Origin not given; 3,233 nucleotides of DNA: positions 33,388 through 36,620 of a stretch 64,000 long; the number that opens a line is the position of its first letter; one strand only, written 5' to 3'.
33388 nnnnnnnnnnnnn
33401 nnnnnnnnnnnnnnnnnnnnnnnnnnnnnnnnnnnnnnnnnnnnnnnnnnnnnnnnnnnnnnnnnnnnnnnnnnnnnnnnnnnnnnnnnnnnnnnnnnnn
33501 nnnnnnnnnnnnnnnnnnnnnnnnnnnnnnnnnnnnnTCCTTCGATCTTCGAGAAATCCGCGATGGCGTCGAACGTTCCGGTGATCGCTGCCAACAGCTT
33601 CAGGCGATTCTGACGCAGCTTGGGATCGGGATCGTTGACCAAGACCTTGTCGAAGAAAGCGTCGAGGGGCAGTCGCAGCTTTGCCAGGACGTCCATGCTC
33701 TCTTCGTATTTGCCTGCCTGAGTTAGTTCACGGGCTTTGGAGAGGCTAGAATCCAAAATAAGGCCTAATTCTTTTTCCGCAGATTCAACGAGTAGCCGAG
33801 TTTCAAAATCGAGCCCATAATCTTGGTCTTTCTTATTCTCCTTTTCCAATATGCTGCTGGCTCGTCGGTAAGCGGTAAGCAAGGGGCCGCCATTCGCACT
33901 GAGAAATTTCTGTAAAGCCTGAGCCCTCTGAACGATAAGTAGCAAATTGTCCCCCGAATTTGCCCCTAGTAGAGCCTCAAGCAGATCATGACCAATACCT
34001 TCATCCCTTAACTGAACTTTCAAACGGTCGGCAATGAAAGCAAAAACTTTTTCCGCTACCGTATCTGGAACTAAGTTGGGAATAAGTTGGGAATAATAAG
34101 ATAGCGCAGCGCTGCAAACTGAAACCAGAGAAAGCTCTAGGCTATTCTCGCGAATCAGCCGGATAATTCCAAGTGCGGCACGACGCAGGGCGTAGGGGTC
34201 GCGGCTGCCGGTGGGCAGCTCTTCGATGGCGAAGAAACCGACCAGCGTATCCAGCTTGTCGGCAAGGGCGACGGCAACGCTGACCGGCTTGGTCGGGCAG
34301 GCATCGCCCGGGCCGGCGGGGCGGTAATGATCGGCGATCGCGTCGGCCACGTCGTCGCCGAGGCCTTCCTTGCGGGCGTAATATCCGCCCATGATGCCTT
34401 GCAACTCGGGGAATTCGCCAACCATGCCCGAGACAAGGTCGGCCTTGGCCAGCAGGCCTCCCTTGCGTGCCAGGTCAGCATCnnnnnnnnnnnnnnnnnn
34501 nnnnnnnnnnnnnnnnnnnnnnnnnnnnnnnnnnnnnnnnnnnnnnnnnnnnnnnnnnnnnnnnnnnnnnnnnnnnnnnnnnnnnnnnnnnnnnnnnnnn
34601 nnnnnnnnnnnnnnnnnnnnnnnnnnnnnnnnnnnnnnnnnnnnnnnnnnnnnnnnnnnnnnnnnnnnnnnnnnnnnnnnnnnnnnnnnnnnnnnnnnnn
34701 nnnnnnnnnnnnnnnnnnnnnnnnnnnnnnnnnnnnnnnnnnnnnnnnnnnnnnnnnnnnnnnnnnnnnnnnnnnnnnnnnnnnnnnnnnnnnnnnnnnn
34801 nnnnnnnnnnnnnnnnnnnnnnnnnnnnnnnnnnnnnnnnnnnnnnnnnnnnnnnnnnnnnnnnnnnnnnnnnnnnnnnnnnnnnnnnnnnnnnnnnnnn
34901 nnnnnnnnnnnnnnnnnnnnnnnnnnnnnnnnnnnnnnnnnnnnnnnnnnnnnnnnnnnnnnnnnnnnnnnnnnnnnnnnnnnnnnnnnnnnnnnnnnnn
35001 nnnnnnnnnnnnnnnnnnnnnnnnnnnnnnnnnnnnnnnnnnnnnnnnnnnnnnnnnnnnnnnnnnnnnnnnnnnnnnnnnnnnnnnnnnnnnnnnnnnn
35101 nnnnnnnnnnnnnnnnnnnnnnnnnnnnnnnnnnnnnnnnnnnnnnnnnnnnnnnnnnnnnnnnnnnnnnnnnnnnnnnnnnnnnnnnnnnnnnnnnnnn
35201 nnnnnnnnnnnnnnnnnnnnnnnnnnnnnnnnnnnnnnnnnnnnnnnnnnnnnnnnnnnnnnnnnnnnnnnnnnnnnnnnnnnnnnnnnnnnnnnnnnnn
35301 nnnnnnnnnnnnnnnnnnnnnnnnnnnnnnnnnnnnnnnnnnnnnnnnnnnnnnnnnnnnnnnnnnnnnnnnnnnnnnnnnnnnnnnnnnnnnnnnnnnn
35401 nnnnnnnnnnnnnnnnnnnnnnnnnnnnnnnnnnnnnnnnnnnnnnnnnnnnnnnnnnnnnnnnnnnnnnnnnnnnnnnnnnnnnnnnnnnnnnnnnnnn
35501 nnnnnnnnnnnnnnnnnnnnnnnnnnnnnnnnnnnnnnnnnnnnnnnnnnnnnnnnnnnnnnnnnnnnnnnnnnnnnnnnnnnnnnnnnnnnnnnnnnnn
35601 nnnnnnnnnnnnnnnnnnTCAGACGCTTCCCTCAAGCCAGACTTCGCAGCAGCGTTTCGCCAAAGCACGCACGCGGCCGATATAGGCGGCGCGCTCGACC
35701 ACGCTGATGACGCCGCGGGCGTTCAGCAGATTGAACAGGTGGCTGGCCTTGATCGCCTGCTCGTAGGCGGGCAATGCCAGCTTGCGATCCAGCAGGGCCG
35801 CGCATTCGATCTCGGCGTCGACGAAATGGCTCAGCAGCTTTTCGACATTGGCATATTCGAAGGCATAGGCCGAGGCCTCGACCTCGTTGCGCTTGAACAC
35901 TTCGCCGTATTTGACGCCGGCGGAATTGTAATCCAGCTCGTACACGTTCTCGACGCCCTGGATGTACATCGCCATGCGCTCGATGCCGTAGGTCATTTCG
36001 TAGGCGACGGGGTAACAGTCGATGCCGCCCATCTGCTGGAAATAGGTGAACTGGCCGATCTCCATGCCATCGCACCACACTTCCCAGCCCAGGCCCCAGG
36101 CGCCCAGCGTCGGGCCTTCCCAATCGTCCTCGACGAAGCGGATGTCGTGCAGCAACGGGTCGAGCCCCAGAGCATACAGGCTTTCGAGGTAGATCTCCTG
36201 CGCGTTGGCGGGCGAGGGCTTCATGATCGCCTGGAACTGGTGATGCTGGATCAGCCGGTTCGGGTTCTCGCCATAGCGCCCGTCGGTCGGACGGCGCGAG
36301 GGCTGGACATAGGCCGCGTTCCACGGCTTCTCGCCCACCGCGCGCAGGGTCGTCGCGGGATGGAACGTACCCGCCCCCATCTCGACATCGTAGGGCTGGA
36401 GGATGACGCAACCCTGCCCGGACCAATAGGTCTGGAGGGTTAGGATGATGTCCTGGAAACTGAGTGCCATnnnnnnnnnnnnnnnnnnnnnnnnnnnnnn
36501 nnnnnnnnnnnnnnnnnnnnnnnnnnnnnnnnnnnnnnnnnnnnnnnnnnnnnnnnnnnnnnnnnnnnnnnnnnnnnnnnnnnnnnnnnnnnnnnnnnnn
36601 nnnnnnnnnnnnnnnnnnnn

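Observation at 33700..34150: Compositionally foreign ~450-bp patch inside the 3' end of glyS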

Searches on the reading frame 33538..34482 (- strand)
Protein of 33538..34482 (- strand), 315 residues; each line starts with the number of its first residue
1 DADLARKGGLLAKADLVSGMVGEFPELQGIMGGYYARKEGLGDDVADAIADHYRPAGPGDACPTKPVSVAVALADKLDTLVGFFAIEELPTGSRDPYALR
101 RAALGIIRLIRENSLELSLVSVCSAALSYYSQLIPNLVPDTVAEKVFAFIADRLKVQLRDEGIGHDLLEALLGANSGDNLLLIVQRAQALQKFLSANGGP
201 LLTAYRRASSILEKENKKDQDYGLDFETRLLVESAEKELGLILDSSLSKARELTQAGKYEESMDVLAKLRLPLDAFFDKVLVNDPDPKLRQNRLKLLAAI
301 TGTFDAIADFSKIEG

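Call 58: find_homologous_proteins(query=window:33538-34482:-, max_evalue=1e-20)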
Query window:33538-34482:- (315 aa): 7896 proteins with E <= 1e-20 among 8000 candidates; the best 120 are listed.
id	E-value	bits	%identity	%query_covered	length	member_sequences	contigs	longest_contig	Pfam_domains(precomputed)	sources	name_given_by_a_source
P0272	1.7e-101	358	60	99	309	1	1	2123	PF02092.23,PF05746.22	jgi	jgi:glycyl-tRNA synthetase beta chain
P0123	5.2e-96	339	57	99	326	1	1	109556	PF02092.23,PF05746.22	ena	-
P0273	1.5e-94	335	55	99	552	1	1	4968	PF02092.23,PF05746.22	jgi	jgi:glycyl-tRNA synthetase beta chain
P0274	4.3e-91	323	54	99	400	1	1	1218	PF02092.23,PF05746.22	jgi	jgi:glycyl-tRNA synthetase beta chain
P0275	4.7e-91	323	54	100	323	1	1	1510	PF02092.23,PF05746.22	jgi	jgi:glycyl-tRNA synthetase beta chain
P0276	1.6e-90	321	54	100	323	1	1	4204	PF02092.23,PF05746.22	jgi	jgi:glycyl-tRNA synthetase beta chain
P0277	3.0e-90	321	56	99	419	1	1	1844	PF02092.23,PF05746.22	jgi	jgi:glycyl-tRNA synthetase beta chain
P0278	3.7e-90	320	54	100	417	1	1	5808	PF02092.23,PF05746.22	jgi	jgi:glycyl-tRNA synthetase beta chain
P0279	4.7e-90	320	54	100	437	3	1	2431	PF02092.23,PF05746.22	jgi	-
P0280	1.5e-89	318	54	100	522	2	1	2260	PF02092.23,PF05746.22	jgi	jgi:glycyl-tRNA synthetase beta chain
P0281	2.4e-89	318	54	96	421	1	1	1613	PF02092.23,PF05746.22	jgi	jgi:glycyl-tRNA synthetase beta chain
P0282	3.5e-89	317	54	100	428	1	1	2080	PF02092.23,PF05746.22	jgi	jgi:glycyl-tRNA synthetase beta chain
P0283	3.9e-89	317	54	100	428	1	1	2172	PF02092.23,PF05746.22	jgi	jgi:glycyl-tRNA synthetase beta chain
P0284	4.5e-89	317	54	100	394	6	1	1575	PF02092.23,PF05746.22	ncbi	ncbi:MAG: glycine--tRNA ligase subunit beta, partial [Dongia sp.]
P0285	7.7e-89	316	53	100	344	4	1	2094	PF02092.23,PF05746.22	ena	-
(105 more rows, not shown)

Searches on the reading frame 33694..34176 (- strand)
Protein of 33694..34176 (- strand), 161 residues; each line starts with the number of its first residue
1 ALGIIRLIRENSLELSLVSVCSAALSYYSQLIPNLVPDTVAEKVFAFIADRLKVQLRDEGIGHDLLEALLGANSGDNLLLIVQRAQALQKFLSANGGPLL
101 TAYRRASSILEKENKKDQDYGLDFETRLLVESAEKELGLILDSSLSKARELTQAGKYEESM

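Call 14: find_homologous_proteins(query=window:33694-34176:-, max_evalue=0.00001)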
Query window:33694-34176:- (161 aa): 1 proteins with E <= 0.00001 among 172 candidates.
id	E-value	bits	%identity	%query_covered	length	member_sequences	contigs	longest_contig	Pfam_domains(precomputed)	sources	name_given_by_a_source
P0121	1.1e-8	53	43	72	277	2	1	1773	PF02092.23,PF05746.22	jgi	jgi:glycyl-tRNA synthetase beta chain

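Call 23: search_protein_representatives(protein=window:33694-34176:-)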
Query: 161 residues. Proteins with E-value up to 0.001 (for the whole library): 1324; up to 1e-10: 443; up to 1e-30: 0. The best 150 are listed.
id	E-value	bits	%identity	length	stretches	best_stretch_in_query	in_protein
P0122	1.6e-25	106.0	52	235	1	1-161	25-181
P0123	5.8e-23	97.7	47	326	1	1-161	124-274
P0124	8.3e-20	87.5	43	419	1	1-144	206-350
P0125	1.0e-19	87.1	47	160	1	1-126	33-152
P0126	1.3e-19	86.9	42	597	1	1-137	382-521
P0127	1.6e-19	86.6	44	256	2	44-155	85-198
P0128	3.5e-19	85.5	43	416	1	1-142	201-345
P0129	1.0e-18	83.9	48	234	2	36-144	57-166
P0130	1.8e-18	83.1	41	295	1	1-159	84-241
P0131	2.9e-18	82.5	43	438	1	1-142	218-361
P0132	3.2e-18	82.3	39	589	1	1-141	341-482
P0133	5.0e-18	81.7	42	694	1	1-148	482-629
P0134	5.6e-18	81.5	49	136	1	43-139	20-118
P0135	8.1e-18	81.0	41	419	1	1-144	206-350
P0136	8.4e-18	81.0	42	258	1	1-138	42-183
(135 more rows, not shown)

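Call 29: find_related_loci(query=window:33694-34176:-, collection=metagenome_contigs, flank=5000)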
Query window:33694-34176:- (161 aa) in metagenome_contigs; peptide patterns used: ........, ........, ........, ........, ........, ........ (x = any residue, [..] = any of these).
600 stretches matched a pattern (row limit reached: there are more); 12 encode a relative of the query (tblastn E <= 1e-3); 12 distinct loci.
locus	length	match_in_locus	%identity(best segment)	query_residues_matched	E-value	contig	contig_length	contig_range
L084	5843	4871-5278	42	1-137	5e-26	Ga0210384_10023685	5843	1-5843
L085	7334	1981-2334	44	1-127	6e-25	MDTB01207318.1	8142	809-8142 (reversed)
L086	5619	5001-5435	40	1-148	1e-23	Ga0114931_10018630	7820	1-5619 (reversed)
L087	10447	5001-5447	40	1-142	9e-23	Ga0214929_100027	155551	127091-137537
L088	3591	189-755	34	1-161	2e-22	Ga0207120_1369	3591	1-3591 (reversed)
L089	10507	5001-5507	40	1-161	7e-22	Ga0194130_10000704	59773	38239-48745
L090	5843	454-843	43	2-117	4e-21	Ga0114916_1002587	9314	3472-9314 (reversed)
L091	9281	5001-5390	43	2-117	5e-21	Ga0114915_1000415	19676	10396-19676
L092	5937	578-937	44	2-117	9e-21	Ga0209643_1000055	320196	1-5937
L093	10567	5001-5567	33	1-161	3e-19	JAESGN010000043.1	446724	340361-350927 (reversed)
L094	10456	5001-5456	40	1-146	8e-18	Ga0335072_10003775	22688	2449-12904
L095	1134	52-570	38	1-142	3e-15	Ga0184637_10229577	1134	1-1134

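Call 55: search_dna_similar(query=window:33694-34176:-, collection=plasmids, mode=protein, max_rows=8)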
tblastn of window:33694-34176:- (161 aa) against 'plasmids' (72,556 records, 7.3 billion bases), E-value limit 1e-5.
Records with a match: 10; places in all: 10; records where one place covers at least 80% of the query: 7.
Best place of each record, by identity: <60% 10.
By first word of the organism name: Sinorhizobium 5; Tistrella 1; Sphingomonas 1; Pseudorhodobacter 1; Shinella 1; Methylobacterium 1.
By predicted mobility (MOB-suite, as given by PLSDB): non-mobilizable 7; mobilizable 2; conjugative 1.
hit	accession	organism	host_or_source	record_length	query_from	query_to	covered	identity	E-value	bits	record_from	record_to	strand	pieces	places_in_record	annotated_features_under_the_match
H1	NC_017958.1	Tistrella mobilis KA081020-065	-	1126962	1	161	100%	37.4%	3e-16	82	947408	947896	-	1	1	record has no annotation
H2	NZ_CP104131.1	Sinorhizobium sp. K101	Phaseolus vulgaris,cell ...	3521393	1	161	100%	35.8%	3e-11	67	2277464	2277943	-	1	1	none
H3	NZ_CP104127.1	Sinorhizobium sp. M103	Phaseolus vulgaris,cell ...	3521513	1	161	100%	35.8%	3e-11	67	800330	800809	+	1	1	none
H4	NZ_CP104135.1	Sinorhizobium sp. C101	Phaseolus vulgaris,cell ...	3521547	1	161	100%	35.8%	3e-11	67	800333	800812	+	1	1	none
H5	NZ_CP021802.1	Sinorhizobium meliloti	Medicago sativa,Single Cell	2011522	1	161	100%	35.8%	8e-11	66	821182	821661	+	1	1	none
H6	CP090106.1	Sinorhizobium meliloti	Medicago,Cell culture,Plant nodule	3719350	1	161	100%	35.8%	8e-11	66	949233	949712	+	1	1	glyS: glycine--tRNA ligase subunit beta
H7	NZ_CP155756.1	Sphingomonas parapaucimobilis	Chinese cabbage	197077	47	161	71%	39.3%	1e-13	74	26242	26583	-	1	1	glyS: glycine--tRNA ligase subunit beta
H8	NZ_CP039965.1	Pseudorhodobacter turbinis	single bacterial isolate,Turban shell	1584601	27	161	84%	32.8%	6e-14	75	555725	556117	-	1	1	record has no annotation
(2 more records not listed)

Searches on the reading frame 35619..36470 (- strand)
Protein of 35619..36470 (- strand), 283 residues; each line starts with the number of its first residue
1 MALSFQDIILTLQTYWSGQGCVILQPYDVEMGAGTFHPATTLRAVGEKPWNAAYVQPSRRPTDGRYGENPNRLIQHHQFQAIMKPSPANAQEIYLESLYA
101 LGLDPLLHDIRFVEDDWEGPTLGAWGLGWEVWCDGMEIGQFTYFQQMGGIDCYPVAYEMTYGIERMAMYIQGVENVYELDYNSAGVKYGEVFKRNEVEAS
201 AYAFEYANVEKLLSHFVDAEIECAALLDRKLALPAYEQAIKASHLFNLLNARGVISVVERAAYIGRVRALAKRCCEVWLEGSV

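Call 62: search_protein_families(library=pfam, proteins=[window:35619-36470:-], max_evalue=0.001)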
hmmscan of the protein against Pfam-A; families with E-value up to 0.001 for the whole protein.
window:35619-36470:- (283 aa): 1 family
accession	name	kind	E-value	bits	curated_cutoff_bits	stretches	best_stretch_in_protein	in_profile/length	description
PF02091.20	tRNA-synt_2e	-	3.9e-141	469.6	27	1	5-280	1-275/278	Glycyl-tRNA synthetase alpha subunit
